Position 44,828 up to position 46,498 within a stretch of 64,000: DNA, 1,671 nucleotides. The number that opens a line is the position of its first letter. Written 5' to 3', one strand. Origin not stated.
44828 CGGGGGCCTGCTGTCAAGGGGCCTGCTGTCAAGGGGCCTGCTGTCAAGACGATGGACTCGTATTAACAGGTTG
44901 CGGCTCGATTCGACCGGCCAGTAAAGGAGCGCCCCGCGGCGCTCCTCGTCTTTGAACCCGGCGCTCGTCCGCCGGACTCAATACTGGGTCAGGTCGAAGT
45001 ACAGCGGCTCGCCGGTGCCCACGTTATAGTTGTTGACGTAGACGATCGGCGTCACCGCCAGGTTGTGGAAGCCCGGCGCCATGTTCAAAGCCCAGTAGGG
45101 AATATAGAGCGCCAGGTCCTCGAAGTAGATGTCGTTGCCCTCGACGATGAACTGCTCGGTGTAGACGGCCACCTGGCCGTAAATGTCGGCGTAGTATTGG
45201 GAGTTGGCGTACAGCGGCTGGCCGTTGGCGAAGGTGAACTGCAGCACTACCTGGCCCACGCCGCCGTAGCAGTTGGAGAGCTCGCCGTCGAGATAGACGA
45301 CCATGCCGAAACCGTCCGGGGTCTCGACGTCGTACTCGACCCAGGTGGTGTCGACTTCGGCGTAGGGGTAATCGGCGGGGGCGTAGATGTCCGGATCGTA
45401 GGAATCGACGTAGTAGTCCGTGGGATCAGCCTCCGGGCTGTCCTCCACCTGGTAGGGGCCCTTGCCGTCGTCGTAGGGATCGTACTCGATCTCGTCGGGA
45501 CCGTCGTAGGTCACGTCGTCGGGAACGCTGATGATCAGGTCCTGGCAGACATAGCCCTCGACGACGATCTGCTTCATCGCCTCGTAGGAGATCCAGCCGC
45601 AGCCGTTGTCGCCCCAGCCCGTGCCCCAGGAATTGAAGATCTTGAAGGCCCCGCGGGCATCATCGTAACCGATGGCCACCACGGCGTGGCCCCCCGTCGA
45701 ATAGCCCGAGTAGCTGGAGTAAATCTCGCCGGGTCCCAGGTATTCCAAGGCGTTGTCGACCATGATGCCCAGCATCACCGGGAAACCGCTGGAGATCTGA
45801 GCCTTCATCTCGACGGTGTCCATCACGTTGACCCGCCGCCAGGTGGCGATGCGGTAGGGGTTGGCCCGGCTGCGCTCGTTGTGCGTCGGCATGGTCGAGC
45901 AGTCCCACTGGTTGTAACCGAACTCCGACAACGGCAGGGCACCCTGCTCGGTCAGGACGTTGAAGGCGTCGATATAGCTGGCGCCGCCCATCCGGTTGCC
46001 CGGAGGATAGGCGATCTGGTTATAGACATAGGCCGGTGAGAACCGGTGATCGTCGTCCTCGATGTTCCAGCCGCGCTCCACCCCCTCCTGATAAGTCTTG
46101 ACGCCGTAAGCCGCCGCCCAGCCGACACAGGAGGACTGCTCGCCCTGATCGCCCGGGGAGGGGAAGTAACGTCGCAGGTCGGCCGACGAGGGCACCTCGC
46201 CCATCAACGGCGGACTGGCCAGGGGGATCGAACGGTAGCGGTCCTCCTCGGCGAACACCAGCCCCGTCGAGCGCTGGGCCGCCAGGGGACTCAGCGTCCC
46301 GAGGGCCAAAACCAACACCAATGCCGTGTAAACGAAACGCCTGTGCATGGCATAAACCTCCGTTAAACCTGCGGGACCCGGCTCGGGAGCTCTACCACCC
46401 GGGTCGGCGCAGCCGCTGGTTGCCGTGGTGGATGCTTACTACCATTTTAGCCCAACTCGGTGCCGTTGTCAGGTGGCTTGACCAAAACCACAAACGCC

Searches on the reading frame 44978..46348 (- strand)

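Call 51: search_protein_families(library=pfam, proteins=[window:44978-46348:-], max_evalue=0.001)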
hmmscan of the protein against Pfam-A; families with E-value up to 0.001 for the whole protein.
window:44978-46348:- (456 aa): 1 family
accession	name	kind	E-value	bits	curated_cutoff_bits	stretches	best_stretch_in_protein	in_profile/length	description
PF00112.29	Peptidase_C1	-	1.6e-09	38.6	20.7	1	122-257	68-206/220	Papain family cysteine protease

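Call 66: search_protein_families(library=phrogs, proteins=[window:44978-46348:-], max_evalue=0.001)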
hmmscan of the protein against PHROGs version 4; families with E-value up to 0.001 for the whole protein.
window:44978-46348:- (456 aa): 1 family
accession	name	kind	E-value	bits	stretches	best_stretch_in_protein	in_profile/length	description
phrog_16701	-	other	3.2e-17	63.8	1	63-265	38-223/234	peptidase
